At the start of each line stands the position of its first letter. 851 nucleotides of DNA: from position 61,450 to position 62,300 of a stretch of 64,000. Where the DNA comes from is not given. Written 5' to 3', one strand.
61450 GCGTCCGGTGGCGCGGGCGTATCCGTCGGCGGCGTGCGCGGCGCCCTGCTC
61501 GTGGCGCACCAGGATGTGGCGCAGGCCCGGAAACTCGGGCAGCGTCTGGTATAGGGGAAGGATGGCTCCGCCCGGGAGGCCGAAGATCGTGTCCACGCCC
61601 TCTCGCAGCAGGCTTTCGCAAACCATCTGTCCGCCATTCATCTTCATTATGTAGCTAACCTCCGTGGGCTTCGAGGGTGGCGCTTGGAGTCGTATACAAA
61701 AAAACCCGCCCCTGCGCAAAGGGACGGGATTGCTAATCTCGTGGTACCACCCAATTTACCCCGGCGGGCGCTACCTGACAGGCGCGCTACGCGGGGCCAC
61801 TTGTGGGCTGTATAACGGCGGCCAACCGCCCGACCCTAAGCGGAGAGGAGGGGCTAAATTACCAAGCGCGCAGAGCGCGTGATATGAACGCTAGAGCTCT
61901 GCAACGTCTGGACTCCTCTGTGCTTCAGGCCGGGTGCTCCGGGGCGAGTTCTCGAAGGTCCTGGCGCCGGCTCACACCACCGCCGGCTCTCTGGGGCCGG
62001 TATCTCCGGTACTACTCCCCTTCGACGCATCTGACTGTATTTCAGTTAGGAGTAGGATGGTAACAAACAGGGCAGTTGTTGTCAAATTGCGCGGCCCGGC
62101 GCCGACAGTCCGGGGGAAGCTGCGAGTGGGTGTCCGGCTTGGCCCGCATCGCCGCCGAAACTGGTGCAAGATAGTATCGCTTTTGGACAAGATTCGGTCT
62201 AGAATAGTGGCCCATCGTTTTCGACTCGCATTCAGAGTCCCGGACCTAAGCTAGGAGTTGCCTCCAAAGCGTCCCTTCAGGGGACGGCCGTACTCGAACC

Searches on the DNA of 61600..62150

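Call 76: search_rna_families(source=window, start=61600, end=62150, threshold=gathering, show_alignments=1)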
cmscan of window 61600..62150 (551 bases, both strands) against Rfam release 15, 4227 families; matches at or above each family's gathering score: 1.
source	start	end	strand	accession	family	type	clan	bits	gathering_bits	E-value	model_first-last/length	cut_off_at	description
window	61717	62034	-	RF00230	T-box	Cis-reg; leader;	-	110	93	1.7e-25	1-219/219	no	T-box leader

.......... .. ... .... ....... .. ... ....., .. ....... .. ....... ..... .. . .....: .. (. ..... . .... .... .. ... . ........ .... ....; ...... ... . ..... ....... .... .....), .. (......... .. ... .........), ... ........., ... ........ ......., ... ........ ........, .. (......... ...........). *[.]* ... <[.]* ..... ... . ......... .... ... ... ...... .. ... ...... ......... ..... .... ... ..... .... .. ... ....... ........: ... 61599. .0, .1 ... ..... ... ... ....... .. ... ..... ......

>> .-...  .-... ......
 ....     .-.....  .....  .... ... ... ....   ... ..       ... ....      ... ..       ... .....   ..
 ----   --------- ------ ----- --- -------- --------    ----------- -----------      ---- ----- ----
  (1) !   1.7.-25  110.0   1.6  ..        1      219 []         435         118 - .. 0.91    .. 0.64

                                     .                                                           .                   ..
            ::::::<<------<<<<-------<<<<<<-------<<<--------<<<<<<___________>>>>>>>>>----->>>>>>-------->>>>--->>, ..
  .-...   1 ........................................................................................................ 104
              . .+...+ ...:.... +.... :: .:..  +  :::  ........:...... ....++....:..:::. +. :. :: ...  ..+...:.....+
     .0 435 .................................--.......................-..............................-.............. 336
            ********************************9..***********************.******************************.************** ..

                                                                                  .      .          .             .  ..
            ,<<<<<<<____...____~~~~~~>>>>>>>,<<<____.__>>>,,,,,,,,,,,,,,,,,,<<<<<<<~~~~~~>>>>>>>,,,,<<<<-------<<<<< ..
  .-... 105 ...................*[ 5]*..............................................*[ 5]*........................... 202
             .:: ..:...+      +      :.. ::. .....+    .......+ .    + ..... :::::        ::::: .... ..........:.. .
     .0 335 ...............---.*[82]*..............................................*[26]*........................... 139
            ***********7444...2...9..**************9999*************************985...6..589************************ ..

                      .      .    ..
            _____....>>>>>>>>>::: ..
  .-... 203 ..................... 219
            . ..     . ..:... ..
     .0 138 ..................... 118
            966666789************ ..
